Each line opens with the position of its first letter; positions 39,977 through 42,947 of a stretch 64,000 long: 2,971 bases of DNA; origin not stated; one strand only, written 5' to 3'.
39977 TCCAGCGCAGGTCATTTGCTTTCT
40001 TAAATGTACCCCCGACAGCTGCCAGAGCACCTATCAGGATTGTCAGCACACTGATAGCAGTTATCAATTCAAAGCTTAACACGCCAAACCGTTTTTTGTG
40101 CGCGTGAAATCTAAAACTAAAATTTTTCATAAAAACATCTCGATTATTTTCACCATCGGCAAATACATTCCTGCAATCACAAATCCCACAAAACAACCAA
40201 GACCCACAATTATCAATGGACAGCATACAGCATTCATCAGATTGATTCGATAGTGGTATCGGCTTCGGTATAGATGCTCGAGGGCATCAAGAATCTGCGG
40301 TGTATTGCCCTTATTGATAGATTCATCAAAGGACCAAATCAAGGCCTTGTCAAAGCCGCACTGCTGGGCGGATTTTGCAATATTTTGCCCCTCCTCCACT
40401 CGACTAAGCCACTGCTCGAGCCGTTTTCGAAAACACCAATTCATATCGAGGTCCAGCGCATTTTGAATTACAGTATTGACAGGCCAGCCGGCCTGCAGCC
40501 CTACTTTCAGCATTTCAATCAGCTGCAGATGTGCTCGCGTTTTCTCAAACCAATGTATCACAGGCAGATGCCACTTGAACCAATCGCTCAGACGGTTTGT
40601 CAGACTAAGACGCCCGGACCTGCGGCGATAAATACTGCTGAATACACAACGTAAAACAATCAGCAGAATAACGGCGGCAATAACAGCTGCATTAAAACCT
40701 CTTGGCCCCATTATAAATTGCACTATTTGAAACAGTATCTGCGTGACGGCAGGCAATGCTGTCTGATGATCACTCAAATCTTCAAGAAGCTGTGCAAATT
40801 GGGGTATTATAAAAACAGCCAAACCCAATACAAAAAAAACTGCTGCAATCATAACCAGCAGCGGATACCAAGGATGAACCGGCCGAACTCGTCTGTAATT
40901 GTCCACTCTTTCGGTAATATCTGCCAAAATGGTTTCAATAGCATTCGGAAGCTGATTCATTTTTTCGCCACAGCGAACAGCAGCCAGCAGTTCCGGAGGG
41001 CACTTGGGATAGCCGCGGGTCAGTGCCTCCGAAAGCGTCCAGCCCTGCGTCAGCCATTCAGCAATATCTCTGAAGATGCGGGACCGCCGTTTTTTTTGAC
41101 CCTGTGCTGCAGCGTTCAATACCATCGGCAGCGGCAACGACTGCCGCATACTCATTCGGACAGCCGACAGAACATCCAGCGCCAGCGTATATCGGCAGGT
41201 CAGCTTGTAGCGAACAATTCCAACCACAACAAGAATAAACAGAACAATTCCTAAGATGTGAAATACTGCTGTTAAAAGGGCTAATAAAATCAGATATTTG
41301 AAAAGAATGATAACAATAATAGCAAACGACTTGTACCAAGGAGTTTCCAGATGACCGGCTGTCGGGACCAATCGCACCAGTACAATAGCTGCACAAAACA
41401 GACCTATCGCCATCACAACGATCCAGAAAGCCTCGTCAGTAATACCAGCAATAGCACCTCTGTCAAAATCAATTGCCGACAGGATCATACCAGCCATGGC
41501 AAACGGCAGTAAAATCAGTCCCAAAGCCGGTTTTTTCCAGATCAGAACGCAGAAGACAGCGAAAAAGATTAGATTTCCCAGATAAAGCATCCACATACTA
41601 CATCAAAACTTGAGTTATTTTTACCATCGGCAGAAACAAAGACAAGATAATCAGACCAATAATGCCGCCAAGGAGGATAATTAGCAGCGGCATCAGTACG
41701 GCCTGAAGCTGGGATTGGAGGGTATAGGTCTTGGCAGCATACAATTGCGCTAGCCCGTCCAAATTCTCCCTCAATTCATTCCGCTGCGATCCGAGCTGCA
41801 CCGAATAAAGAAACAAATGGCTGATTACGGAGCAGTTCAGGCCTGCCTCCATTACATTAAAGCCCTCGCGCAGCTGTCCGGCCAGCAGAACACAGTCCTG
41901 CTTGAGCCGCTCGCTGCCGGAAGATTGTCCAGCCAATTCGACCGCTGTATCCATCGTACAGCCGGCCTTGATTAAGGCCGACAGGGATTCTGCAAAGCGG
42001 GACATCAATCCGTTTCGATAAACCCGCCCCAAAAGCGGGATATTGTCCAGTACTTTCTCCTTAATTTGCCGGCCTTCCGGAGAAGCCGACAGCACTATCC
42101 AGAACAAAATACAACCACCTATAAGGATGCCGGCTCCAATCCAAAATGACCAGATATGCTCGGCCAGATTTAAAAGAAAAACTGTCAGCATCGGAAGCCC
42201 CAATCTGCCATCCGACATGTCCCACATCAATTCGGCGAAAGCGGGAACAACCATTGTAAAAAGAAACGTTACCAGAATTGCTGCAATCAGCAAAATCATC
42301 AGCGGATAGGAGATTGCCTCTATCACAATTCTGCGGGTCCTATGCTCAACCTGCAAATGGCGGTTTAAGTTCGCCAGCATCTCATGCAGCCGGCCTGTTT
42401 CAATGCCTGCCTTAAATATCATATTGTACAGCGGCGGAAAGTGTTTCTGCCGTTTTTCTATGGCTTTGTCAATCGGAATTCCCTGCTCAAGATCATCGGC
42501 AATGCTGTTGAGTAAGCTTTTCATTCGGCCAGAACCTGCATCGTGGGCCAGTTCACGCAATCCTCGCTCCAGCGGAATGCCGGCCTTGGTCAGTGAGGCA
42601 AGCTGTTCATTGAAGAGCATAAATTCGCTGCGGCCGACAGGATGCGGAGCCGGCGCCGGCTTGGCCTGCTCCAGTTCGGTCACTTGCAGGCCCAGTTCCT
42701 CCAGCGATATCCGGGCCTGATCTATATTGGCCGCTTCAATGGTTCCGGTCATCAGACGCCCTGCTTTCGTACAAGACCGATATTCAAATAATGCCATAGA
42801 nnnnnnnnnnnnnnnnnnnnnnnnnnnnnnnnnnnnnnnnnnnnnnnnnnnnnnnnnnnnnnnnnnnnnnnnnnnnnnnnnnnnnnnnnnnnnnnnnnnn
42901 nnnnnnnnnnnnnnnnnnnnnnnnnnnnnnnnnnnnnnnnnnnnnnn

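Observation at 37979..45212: Secretin-less, minimal T2SS / type-IV-filament-like operon with an atypical parts list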

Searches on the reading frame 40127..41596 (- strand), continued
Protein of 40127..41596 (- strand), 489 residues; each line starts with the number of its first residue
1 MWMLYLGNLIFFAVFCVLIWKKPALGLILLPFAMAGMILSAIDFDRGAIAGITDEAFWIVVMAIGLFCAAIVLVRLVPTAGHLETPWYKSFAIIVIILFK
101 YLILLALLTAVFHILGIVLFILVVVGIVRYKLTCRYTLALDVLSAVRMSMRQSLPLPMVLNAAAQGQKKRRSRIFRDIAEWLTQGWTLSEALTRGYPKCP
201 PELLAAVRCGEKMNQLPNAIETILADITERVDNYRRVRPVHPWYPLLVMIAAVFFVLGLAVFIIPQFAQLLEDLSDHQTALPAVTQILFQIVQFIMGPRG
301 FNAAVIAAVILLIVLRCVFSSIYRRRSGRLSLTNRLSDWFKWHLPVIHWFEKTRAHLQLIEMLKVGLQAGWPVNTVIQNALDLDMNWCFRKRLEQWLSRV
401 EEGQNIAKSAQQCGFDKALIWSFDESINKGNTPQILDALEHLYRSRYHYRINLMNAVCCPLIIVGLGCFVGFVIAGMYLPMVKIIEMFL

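Call 77: predict_structure(alignment_id=A1)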
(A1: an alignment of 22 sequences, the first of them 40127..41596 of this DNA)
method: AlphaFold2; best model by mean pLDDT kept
length: 489 residues; sequences in the alignment: 22
mean_pLDDT: 78.9   pTM: 0.61
mean pLDDT of the five models: 78.9, 76.7, 75.7, 70.9, 70.3
residues with pLDDT >= 90: 30; 70-90: 380; 50-70: 70; < 50: 9
segments of 3 or more residues with pLDDT < 50: 49-52, 321-324
pLDDT, mean of each block of 10 residues (from residue 1): 80 88 85 85 64 69 85 78 65 79 77 70 75 81 87 87 86 90 89 84 83 84 79 59 66 71 76 72 79 71 71 62 51 76 84 89 86 88 85 92 89 89 80 87 85 77 76 78 79
secondary structure, 60 per line:
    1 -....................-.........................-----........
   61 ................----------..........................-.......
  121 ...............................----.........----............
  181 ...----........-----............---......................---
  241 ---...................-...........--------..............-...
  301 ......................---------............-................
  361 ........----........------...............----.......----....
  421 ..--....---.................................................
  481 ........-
elements in order: H2-21 H23-47 H53-76 H87-112 H114-151 H156-164 H169-183 H188-195 H201-212 H216-237 H244-262 H264-274 H283-296 H298-322 H332-343 H345-368 H373-380 H387-401 H406-412 H417-422 H425-428 H432-488

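Call 80: fold_search(model_id=the predicted structure, library=pdb)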
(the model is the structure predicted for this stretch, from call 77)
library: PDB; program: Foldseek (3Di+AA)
matches with E <= 10: 44; with E <= 0.001: 1
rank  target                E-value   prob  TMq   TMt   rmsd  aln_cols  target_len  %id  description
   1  3jc8_Ca               1.5e-06  1.00  0.27  0.40  11.9       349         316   19  Architectural model of the type IVa pilus machine in a piliated state (released 2016-03-16)
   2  2vmb_A                1.2e-02  1.00  0.19  0.71   2.0       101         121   24  The three-dimensional structure of the cytoplasmic domains of EpsF from the Type 2 Secretion System of Vibrio cholerae (released 2009-02-10)
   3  2vma_A                1.5e-02  1.00  0.19  0.71   1.9       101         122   24  The three-dimensional structure of the cytoplasmic domains of EpsF from the Type 2 Secretion System of Vibrio cholerae (released 2009-02-10)
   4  3c1q_A                1.7e-02  1.00  0.19  0.73   2.0        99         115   24  The three-dimensional structure of the cytoplasmic domains of EpsF from the Type 2 Secretion System of Vibrio cholerae (released 2009-02-03)
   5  3c1q_B                2.0e-02  1.00  0.19  0.72   2.2       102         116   24  The three-dimensional structure of the cytoplasmic domains of EpsF from the Type 2 Secretion System of Vibrio cholerae (released 2009-02-03)
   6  2vma_B                2.3e-02  1.00  0.19  0.76   2.1       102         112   24  The three-dimensional structure of the cytoplasmic domains of EpsF from the Type 2 Secretion System of Vibrio cholerae (released 2009-02-10)
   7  2vmb_B                3.6e-02  1.00  0.19  0.74   2.0       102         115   24  The three-dimensional structure of the cytoplasmic domains of EpsF from the Type 2 Secretion System of Vibrio cholerae (released 2009-02-10)
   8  5nbg_A                4.6e-02  1.00  0.19  0.77   2.3       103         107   22  Structure of the cytoplasmic domain I of OutF in the D. dadantii type II secretion system (released 2018-03-21)
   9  5nbg_B                6.6e-02  1.00  0.20  0.80   2.1       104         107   20  Structure of the cytoplasmic domain I of OutF in the D. dadantii type II secretion system (released 2018-03-21)
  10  4hhx                  8.0e-02  1.00  0.17  0.72   2.4        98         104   18  Structure of cytoplasmic domain of TCPE from Vibrio cholerae (released 2013-04-03)
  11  2whn_A                1.6e-01  1.00  0.19  0.78   2.0        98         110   18  N-terminal domain from the PilC type IV pilus biogenesis protein (released 2010-05-19)
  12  2whn_B                3.2e-01  1.00  0.19  0.83   2.1        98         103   17  N-terminal domain from the PilC type IV pilus biogenesis protein (released 2010-05-19)
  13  6bs9_A                6.8e-01  1.00  0.19  0.59   3.5       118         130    8  Stage III sporulation protein AB (SpoIIIAB) (released 2018-01-17)
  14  6e9o_A                1.4e+00  0.07  0.11  0.13  27.6       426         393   13  E. coli D-galactonate:proton symporter mutant E133Q in the outward substrate-bound form (released 2019-05-22)
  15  6bs9_C                1.5e+00  0.99  0.18  0.62   3.7       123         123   13  Stage III sporulation protein AB (SpoIIIAB) (released 2018-01-17)
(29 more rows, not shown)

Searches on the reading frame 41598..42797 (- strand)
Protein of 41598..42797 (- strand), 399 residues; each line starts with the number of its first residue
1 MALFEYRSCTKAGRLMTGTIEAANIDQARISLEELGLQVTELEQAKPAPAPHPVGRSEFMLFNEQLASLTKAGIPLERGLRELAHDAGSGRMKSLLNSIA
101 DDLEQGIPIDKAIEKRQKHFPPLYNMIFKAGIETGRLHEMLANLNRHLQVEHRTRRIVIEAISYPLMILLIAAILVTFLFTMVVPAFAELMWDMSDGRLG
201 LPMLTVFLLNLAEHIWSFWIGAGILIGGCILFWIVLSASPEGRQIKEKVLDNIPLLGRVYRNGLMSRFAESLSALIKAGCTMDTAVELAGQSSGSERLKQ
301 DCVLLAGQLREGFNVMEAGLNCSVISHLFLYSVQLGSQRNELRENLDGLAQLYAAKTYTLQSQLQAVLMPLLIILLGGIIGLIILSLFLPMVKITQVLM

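Call 3: search_protein_families(library=pfam, proteins=[window:41598-42797:-], max_evalue=0.1)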
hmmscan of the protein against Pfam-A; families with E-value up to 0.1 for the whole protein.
window:41598-42797:- (399 aa): 3 families
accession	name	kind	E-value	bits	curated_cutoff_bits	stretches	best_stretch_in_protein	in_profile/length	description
PF00482.28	T2SSF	-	5e-39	133.5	25.2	2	64-185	3-125/125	Type II secretion system (T2SS), protein F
PF20990.2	DUF2207_C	-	0.0085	16.3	33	1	155-249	134-203/247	Predicted membrane protein (DUF2207) C-terminal domain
PF08370.16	PDR_assoc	-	0.029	14.5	24.9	1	214-236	26-48/65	Plant PDR ABC transporter associated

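Call 4: search_protein_families(library=ncbifam, proteins=[window:41598-42797:-], max_evalue=0.1)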
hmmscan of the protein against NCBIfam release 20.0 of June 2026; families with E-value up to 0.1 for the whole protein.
window:41598-42797:- (399 aa): 6 families
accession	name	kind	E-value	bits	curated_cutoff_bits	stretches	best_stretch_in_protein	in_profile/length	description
TIGR02120.1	GspF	equivalog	5.8e-65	220.1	424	1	4-397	1-400/401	type II secretion system inner membrane protein GspF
NF007861.0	PRK10573.1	equivalog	3.5e-55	187.7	401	1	2-398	5-398/401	protein transport protein HofC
NF052606.1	T4PiliAsmPilCMyx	equivalog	4.3e-46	157.6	700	1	2-396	20-416/419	type IV pilus assembly protein PilC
NF052607.1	T4PiliAsmPilCThrm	equivalog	2.7e-45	155.2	700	1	1-397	1-403/406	type IV pilus assembly protein PilC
NF047826.1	T3SSXpsF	equivalog_domain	4e-37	128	650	1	1-397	1-403/405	type II secretion system protein XpsF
NF041012.2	T4P_ComGB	equivalog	1.6e-31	109.9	240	1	62-393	6-329/332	competence type IV pilus assembly protein ComGB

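Call 79: search_solved_structures(query=window:41598-42797:-, max_evalue=0.001)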
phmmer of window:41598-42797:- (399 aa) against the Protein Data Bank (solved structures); distinct sequences matched with E-value up to 0.001: 5.
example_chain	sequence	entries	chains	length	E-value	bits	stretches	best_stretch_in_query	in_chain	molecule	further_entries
3jc8_Ca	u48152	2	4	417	3.6e-36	128.5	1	3-394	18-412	Type 4 fimbrial assembly protein PilC | PilC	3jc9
2whn_A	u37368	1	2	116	6e-06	29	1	55-155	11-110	PILUS ASSEMBLY PROTEIN PILC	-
2vma_A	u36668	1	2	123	6.6e-06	28.9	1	57-155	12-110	GENERAL SECRETION PATHWAY PROTEIN F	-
2vmb_A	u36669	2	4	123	6.9e-06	28.8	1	57-155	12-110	GENERAL SECRETION PATHWAY PROTEIN F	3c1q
5nbg_A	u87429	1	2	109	0.00032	23.3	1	55-154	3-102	General secretion pathway protein F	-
